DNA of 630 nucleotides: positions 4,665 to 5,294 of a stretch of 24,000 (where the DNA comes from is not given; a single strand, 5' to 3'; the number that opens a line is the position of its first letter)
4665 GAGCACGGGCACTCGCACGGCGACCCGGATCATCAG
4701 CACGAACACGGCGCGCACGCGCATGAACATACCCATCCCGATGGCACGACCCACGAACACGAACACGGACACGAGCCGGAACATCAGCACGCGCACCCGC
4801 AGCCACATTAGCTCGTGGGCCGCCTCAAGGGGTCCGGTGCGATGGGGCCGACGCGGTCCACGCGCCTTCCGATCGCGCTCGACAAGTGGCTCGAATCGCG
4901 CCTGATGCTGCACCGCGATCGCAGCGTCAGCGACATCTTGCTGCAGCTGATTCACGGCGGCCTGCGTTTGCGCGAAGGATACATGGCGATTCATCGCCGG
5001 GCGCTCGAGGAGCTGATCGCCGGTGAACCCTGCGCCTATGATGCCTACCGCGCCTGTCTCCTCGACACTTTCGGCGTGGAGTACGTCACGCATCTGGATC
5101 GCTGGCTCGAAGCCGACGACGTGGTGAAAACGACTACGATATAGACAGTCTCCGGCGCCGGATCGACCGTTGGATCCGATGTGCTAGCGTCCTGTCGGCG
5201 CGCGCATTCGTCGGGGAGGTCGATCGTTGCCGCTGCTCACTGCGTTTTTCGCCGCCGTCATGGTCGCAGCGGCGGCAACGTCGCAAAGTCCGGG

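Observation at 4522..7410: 65-aa protein that is about 35% histidine, followed by an RHH regulator and a TonB-dependent receptor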

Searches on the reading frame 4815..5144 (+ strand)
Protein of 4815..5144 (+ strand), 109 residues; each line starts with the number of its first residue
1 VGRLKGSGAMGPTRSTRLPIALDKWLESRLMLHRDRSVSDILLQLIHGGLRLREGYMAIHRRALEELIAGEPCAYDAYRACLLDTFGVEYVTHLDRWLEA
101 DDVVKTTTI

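Call 8: search_protein_families(library=pfam, proteins=[window:4815-5144:+], max_evalue=0.01)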
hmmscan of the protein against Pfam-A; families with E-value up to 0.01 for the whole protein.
window:4815-5144:+ (109 aa): 0 families

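Call 11: find_homologous_proteins(query=window:4815-5141:+, max_evalue=0.001)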
Query window:4815-5141:+ (109 aa): 308 proteins with E <= 0.001 among 317 candidates; the best 120 are listed.
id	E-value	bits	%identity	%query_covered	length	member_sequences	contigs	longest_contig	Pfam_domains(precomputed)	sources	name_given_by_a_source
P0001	3.3e-60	219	100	92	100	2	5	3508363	-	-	-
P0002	2.5e-53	197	81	99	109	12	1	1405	-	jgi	jgi:hypothetical protein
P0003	1.0e-52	195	81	100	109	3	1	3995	-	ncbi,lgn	-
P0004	1.1e-52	195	81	100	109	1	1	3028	-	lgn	-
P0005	2.5e-52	194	80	100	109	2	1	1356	-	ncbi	-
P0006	7.7e-52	192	78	100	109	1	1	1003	-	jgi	-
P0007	2.7e-51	190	79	98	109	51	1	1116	-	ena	-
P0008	9.1e-51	189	77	100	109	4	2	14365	-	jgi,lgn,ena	jgi:hypothetical protein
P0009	1.2e-50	188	78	100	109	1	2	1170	-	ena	-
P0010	5.2e-50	186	77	99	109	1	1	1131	-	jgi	jgi:hypothetical protein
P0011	8.5e-50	186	77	100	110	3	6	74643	-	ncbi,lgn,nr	ncbi:MAG TPA: hypothetical protein VGU66_22275 [Candidatus Elarobacter sp.]|nr:hypothetical protein 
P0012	1.2e-49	185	76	100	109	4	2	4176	-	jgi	jgi:hypothetical protein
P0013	2.1e-49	184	77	100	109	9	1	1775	-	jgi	jgi:hypothetical protein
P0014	2.2e-49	184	75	100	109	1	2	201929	-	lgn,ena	-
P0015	5.0e-49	183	74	100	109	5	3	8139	-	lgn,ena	-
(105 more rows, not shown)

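Call 14: find_related_loci(query=A1, collection=genome_contigs, flank=6000)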
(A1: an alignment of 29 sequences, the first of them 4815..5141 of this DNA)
Query A1 (109 aa) in genome_contigs; peptide patterns used: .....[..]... (x = any residue, [..] = any of these).
58 stretches matched a pattern; 57 encode a relative of the query (tblastn E <= 1e-3); 57 distinct loci.
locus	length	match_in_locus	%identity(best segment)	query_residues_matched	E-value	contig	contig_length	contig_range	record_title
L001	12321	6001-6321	80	1-107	1e-55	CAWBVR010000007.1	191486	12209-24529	MAG: Candidatus Eremiobacteraeota bacterium isolate MFD04580.bin.2.72 genome assembly, contig: contig_13680, whole genom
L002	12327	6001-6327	77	1-109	3e-55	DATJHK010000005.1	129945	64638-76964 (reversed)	MAG TPA_asm: Candidatus Limnocylindria bacterium isolate SMAG_U15510 k141_4352729, whole genome shotgun sequence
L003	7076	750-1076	77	1-109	3e-55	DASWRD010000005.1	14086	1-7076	MAG TPA_asm: Candidatus Elarobacter sp. isolate SMAG_U3512 k141_477068, whole genome shotgun sequence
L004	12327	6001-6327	76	1-109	6e-55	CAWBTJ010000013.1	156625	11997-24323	MAG: Candidatus Eremiobacteraeota bacterium isolate MFD04580.bin.4.256 genome assembly, contig: contig_13649, whole geno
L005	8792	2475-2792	79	1-106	2e-54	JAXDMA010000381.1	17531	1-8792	MAG: Vulcanimicrobiota bacterium isolate BP_630 scaffold_10864344, whole genome shotgun sequence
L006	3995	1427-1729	81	1-101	4e-54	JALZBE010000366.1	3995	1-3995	MAG: Vulcanimicrobiota bacterium isolate KAP bin109 SD1491_NODE_10891_length_3995_cov_1.452947, whole genome shotgun seq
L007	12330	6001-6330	77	1-109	4e-54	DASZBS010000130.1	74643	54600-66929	MAG TPA_asm: Candidatus Elarobacter sp. isolate SMAG_U6421 k141_54099, whole genome shotgun sequence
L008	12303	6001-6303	77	1-101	4e-50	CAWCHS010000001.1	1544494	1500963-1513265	MAG: Candidatus Eremiobacteraeota bacterium isolate MFD09603.bin.1.397 genome assembly, contig: contig_11220, whole geno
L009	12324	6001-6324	70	1-108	1e-48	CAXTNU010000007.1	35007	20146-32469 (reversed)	MAG TPA_asm: uncultured bacterium isolate public_SRR14722169_metawrap_bin.1 genome assembly, contig: public_SRR14722169_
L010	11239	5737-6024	74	8-103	2e-46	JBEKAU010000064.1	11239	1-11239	MAG: Vulcanimicrobiaceae bacterium isolate SPRUCE 11 SPRUCE_11_64, whole genome shotgun sequence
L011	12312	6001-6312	64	1-103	9e-43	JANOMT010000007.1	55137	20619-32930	MAG: Vulcanimicrobiota bacterium isolate VAR_45_concoct_231 VAR_45_k141_4200308, whole genome shotgun sequence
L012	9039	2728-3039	66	1-103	2e-42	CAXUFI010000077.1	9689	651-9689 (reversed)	MAG TPA_asm: uncultured bacterium isolate public_SRR14722299_metawrap_bin.3 genome assembly, contig: public_SRR14722299_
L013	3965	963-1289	61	1-108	4e-42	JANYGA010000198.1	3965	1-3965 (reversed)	MAG: Rhodospirillales bacterium isolate 340R_metabinner_17 340R_k141_90036, whole genome shotgun sequence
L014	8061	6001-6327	63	1-108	7e-42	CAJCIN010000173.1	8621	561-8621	Rhodospirillales bacterium isolate BOG_genome_mining.22 genome assembly, contig: k141_437224, whole genome shotgun seque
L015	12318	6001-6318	63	1-105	1e-41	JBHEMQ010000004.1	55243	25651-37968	MAG: Candidatus Velthaea sp. isolate S3_bin.45.strict S3_NODE_4, whole genome shotgun sequence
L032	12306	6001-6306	65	1-101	2e-37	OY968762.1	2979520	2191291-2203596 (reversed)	MAG: Candidatus Eremiobacteraeota bacterium isolate MFD01689.bin.1.72 genome assembly, chromosome: 1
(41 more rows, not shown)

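Call 17: search_protein_families(library=ncbifam, proteins=[window:4815-5144:+], max_evalue=0.01)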
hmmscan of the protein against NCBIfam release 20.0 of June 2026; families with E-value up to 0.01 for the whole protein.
window:4815-5144:+ (109 aa): 0 families

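Call 18: search_solved_structures(query=A1, max_evalue=10, show_alignments=3)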
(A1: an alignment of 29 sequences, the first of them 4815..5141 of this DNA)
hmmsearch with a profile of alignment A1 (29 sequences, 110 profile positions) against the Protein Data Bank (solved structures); distinct sequences matched with E-value up to 10: 1.
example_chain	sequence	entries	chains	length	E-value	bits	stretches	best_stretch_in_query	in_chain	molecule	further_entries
2ev8_A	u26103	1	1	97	1.2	12.5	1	34-89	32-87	55 kDa erythrocyte membrane protein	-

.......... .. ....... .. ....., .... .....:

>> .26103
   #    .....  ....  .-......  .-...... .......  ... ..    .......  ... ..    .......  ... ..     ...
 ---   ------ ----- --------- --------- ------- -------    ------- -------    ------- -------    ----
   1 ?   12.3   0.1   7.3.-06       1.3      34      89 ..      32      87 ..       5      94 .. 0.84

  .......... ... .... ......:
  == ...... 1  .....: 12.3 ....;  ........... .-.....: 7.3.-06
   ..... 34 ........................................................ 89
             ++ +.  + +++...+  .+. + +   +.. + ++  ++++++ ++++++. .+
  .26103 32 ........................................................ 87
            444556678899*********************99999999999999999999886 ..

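Call 25: predict_structure(alignment_id=A2)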
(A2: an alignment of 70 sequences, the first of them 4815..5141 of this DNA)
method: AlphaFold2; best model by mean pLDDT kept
length: 109 residues; sequences in the alignment: 70
mean_pLDDT: 76.4   pTM: 0.51
mean pLDDT of the five models: 76.4, 72.4, 66.8, 64.5, 61.2
residues with pLDDT >= 90: 13; 70-90: 69; 50-70: 11; < 50: 16
segments of 3 or more residues with pLDDT < 50: 1-3, 5-14, 107-109
pLDDT, mean of each block of 10 residues (from residue 1): 44 58 83 84 75 79 87 90 88 87 62
secondary structure, 60 per line:
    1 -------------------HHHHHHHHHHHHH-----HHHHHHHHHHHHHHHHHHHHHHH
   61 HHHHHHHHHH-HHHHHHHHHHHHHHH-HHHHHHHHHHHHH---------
elements in order: H20-32 H38-70 H72-86 H88-100
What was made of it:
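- On NikR: The AF2 model has only helices after residue 38 (call 25).
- On Ribbon-helix-helix superfamily (Arc/MetJ/CopG): The monomer AF2 model has an unstructured 1-19, then helices 20-32 and 38-70 (call 25).
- Closest known: NikR regulon. Different: The C-terminal part is predicted all-helical, not ACT-like (call 25).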

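Call 28: fold_search(model_id=the predicted structure, library=pdb)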
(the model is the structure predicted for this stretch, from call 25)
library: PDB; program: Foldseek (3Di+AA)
matches with E <= 10: 43; with E <= 0.001: 0
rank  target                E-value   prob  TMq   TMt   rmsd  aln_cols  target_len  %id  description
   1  8d07_D                3.0e+00  0.57  0.42  0.67   2.6        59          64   14  Hallucinated C3 protein assembly HALC3_109 (released 2022-09-28)
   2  9h90_t                3.0e+00  0.30  0.38  0.47   6.1        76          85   13  Cryo-EM structure of the Vibrio natrigens 30S ribosomal subunit in complex with spectinomycin. (released 2025-05-21)
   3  9cnx_D                3.0e+00  0.14  0.34  0.20  14.2       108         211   13  CryoEM structure of BAM in complex with the PTB1 closed-state inhibitor (in DDM detergent) (released 2024-12-25)
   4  8bvq_D                3.1e+00  0.12  0.32  0.19  14.2       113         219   15  E. coli BAM complex (BamABCDE) bound to darobactin B (released 2023-05-24)
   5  6n8j_i                3.1e+00  0.10  0.26  0.29  12.6       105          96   11  Cryo-EM structure of late nuclear (LN) pre-60S ribosomal subunit (released 2019-03-13)
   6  5xby_C                3.3e+00  0.11  0.31  0.35   9.9        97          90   12  Crystal structure of the PKA-Protein A fusion protein (end-to-end fusion) (released 2017-07-05)
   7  8d07_F                3.6e+00  0.51  0.42  0.67   2.6        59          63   14  Hallucinated C3 protein assembly HALC3_109 (released 2022-09-28)
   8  7nhk_u                3.6e+00  0.21  0.36  0.46   5.9        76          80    9  LsaA, an antibiotic resistance ABCF, in complex with 70S ribosome from Enterococcus faecalis (released 2021-05-05)
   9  8d07_A                4.0e+00  0.47  0.42  0.66   2.5        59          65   14  Hallucinated C3 protein assembly HALC3_109 (released 2022-09-28)
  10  5xby_B                4.0e+00  0.21  0.44  0.49   8.9        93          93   10  Crystal structure of the PKA-Protein A fusion protein (end-to-end fusion) (released 2017-07-05)
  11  5xby_D                4.0e+00  0.16  0.39  0.44   9.8        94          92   10  Crystal structure of the PKA-Protein A fusion protein (end-to-end fusion) (released 2017-07-05)
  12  4v47_BT               4.5e+00  0.13  0.32  0.40   6.6        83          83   12  Real space refined coordinates of the 30S and 50S subunits fitted into the low resolution cryo-EM map of the EF-G.GTP (released 2014-07-09)
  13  6qld_h                4.5e+00  0.11  0.35  0.40  14.7       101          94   12  Structure of inner kinetochore CCAN-Cenp-A complex (released 2019-10-02)
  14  7v6h_A                4.8e+00  0.21  0.34  0.16   3.1        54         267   20  Crystal Structure of the SpnL (released 2021-12-29)
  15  5it7_ii               4.8e+00  0.06  0.26  0.28  12.7       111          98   18  Structure of the Kluyveromyces lactis 80S ribosome in complex with the cricket paralysis virus IRES and eEF2 (released 2016-05-18)
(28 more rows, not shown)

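Call 29: search_protein_families(library=pfam, alignment_id=A2, max_evalue=10)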
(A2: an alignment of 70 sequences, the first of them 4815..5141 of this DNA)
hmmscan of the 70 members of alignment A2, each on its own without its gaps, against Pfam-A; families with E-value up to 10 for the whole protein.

A. member 1, window:4815-5141:+ (109 aa): 0 families

B. families by the number of members that match (of 70 scanned): 19 families
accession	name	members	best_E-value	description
PF06440.16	DNA_pol3_theta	8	0.00051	DNA polymerase III, theta subunit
PF24740.1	DUF7691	4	0.024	Domain of unknown function (DUF7691)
PF17935.6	TetR_C_27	4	0.041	Tetracyclin repressor-like, C-terminal domain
PF17940.6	TetR_C_31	3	0.033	Tetracyclin repressor-like, C-terminal domain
PF01752.23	Peptidase_M9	1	0.0055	Collagenase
PF06224.18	AlkZ-like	1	0.016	DNA glycosylase AlkZ-like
PF19664.4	DUF6167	1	0.068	Family of unknown function (DUF6167)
PF12986.12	DUF3870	1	0.077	Domain of unknown function (DUF3870)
PF16085.10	Phage_holin_3_5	1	0.087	Bacteriophage holin Hol, superfamily III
PF05553.16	DUF761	1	0.098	Cotton fibre expressed protein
PF19953.4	EACC1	1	0.1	Effector Associated Constant Component 1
PF16220.10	DUF4880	1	0.11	Domain of unknown function (DUF4880)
PF01402.27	RHH_1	1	0.12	Ribbon-helix-helix protein, copG family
PF08350.17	FilR1_middle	1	0.12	Methanogenesis regulatory protein FilR1, middle domain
PF20352.3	DUF6647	1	0.14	Domain of unknown function (DUF6647)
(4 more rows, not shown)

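Call 64: search_protein_families(library=phrogs, alignment_id=A2, max_evalue=1)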
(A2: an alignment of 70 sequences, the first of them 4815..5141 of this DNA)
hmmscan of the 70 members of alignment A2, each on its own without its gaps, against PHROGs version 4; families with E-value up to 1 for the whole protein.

A. member 1, window:4815-5141:+ (109 aa): 0 families

B. families by the number of members that match (of 70 scanned): 20 families
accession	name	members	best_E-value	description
phrog_30415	-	9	0.0027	-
phrog_2514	-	5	0.12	DnaD-like helicase loader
phrog_9190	-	4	0.16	-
phrog_6506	-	3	0.19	Arc-like repressor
phrog_13868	-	2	0.025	-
phrog_18624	-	2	0.051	-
phrog_22586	-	2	0.19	-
phrog_33093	-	2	0.29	-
phrog_6869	-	1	0.11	-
phrog_23513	-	1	0.11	-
phrog_30162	-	1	0.12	-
phrog_17078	-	1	0.14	-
phrog_38776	-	1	0.16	-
phrog_1105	-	1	0.2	DNA polymerase III theta subunit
phrog_9223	-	1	0.21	-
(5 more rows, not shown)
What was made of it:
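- On Ribbon-helix-helix superfamily (Arc/MetJ/CopG): Pfam and PHROG member scans: at most 3 of 70 weak hits (calls 29, 64).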

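Call 71: search_protein_representatives(alignment_id=A2)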
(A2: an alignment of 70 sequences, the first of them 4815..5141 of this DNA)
Query: 70 sequences, 111 profile positions. Proteins with E-value up to 0.001 (for the whole library): 43; up to 1e-10: 32; up to 1e-30: 7. The best 43 are listed.
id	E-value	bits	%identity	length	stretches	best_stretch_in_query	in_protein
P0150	3.8e-45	168.6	-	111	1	10-106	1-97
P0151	5.5e-45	168.1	-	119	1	1-107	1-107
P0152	9.3e-42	157.7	-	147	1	3-105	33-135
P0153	6.9e-34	132.3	-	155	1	1-106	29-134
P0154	3.3e-32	126.9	-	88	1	1-72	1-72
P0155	3.8e-31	123.5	-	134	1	2-108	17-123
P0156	1.0e-30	122.1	-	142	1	1-105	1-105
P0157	1.3e-29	118.5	-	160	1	1-104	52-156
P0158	2.0e-29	117.9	-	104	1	1-68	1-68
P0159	4.6e-28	113.6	-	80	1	31-108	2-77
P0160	1.8e-27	111.7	-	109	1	1-101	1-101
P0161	1.2e-26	109.0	-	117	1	1-77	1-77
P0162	1.3e-26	108.9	-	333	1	1-96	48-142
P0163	1.8e-24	102.0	-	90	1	41-105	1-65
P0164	2.2e-23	98.5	-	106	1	30-106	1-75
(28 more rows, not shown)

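Call 86: fold_search(model_id=the predicted structure, library=viral)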
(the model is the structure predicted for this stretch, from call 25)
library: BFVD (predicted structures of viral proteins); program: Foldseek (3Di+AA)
matches with E <= 10: 78; with E <= 0.001: 0
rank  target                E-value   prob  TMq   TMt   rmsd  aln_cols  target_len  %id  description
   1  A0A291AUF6            9.9e-01  0.10  0.27  0.21  23.1       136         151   20  Uncharacterized protein [Pandoravirus dulcis]
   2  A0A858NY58            1.2e+00  0.23  0.36  0.16  14.9       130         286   12  Uncharacterized protein [Xanthomonas phage FoX6]
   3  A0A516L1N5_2          1.3e+00  0.38  0.45  0.05  13.5       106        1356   14  (no name in the UniProt tables at hand)
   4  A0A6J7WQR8            1.5e+00  0.30  0.39  0.37  14.0       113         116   11  Uncharacterized protein [uncultured Caudovirales phage]
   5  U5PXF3                1.6e+00  0.80  0.44  0.68   2.4        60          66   20  Uncharacterized protein [Clavibacter phage CN1A]
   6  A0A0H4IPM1            1.7e+00  0.44  0.33  0.38   4.1        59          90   15  Uncharacterized protein [Stenotrophomonas phage IME-SM1]
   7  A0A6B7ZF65            2.0e+00  0.09  0.28  0.29  15.1       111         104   15  Uncharacterized protein [Klebsiella phage N1M2]
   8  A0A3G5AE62            2.0e+00  0.08  0.22  0.18  16.9       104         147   10  Uncharacterized protein [Hyperionvirus sp.]
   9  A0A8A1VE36            2.0e+00  0.05  0.24  0.19  20.2       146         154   19  (no name in the UniProt tables at hand)
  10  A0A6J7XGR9            2.2e+00  0.20  0.27  0.37   5.4        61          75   18  Uncharacterized protein [uncultured Caudovirales phage]
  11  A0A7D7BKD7            2.6e+00  0.18  0.38  0.29  10.5       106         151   13  Polyprotein (Fragment) [Pacific black duck megrivirus]
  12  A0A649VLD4            2.8e+00  0.06  0.22  0.15  14.2       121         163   12  (no name in the UniProt tables at hand)
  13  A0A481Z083            2.9e+00  0.21  0.49  0.43  12.5       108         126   17  Uncharacterized protein [Mimivirus LCMiAC01]
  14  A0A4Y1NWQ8            2.9e+00  0.18  0.31  0.43  10.0        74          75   19  (no name in the UniProt tables at hand)
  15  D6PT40                2.9e+00  0.09  0.32  0.19  11.1       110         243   16  Capsid protein (Fragment) [Human picobirnavirus]
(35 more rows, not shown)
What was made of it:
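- Checked: Foldseek found nothing in PDB or BFVD (calls 28, 86).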

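Call 91: find_encoding_contigs(protein=window:4815-5144:+, flank=3000, max_places=3)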
Protein window:4815-5144:+ (109 aa): no gene with exactly this product is on record in the collection.

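Call 92: find_encoding_contigs(protein=P0001, flank=3000, max_places=3)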
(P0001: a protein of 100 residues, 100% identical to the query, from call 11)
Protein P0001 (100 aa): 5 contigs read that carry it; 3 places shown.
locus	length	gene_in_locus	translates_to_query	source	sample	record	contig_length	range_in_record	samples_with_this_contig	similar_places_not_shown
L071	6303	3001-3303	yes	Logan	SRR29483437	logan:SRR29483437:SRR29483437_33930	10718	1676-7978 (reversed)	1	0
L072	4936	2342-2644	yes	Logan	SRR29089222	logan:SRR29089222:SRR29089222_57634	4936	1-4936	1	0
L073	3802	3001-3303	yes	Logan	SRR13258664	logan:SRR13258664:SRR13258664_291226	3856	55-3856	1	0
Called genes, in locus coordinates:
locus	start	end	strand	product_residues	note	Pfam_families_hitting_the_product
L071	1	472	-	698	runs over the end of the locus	PF00069:Pkinase, PF07714:PK_Tyr_Ser-Thr, PF03109:ABC1 (faint), PF03793:PASTA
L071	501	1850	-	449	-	PF21922:PBP_dimer_2, PF00905:Transpeptidase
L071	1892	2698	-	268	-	-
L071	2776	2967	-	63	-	-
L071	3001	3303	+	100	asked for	-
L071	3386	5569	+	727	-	PF07715:Plug, PF00593:TonB_dep_Rec_b-barrel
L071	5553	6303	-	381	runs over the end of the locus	PF03773:ArsP_1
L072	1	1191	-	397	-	?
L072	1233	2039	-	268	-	-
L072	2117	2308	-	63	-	-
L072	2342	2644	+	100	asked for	-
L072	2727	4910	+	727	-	PF07715:Plug, PF00593:TonB_dep_Rec_b-barrel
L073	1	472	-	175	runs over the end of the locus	?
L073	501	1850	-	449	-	PF21922:PBP_dimer_2, PF00905:Transpeptidase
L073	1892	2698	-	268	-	-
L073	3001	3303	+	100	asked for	-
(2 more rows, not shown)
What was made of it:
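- Checked: (iv) The upstream divergent gene may start at TTG 4539 (as called in call 92) or ATG 4521, so the intergenic region is 74-92 nt.
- Prodigal-type calls on identical contigs pick the 63-aa antisense ORF (call 92).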

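Call 107: search_protein_families(library=pfam, proteins=[L032:8009-9223:-, L032:6385-7227:-, L009:9595-10857:+, L009:10873-12078:+, L032:9329-10921:-], max_evalue=0.001)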
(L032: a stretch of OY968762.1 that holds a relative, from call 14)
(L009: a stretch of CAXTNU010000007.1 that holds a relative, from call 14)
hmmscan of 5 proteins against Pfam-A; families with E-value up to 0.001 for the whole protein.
L032:8009-9223:- (404 aa): 2 families
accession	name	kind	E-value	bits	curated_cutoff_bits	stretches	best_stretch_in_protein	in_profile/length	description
PF01891.21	CbiM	-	3.5e-58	197.3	23.1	1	61-278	1-204/205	Cobalt uptake substrate-specific transmembrane region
PF13190.11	PDGLE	-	3.8e-11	43.1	27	1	299-390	4-100/102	PDGLE domain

L032:6385-7227:- (280 aa): 3 families
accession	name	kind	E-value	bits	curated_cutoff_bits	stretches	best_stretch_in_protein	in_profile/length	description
PF00005.33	ABC_tran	-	1.1e-30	107.5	25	1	54-205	1-136/137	ABC transporter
PF13304.12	AAA_21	-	5e-16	60.1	27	2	161-241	221-304/304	AAA domain, putative AbiEii toxin, Type IV TA system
PF02463.25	SMC_N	-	3.4e-08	33.6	40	1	68-242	28-205/220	RecF/RecN/SMC N terminal domain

L009:9595-10857:+ (420 aa): 2 families
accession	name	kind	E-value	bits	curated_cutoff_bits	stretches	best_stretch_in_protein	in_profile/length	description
PF04055.27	Radical_SAM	-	1.7e-17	64.5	29.5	1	38-187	3-139/166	Radical SAM superfamily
PF13353.11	Fer4_12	-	3.3e-05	24.6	22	1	40-157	13-120/137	4Fe-4S single cluster domain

L009:10873-12078:+ (401 aa): 0 families

L032:9329-10921:- (530 aa): 1 family
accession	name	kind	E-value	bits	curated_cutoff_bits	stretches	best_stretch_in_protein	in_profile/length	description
PF01019.26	G_glu_transpept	-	2.1e-129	433.1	27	1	31-524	2-511/512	Gamma-glutamyltranspeptidase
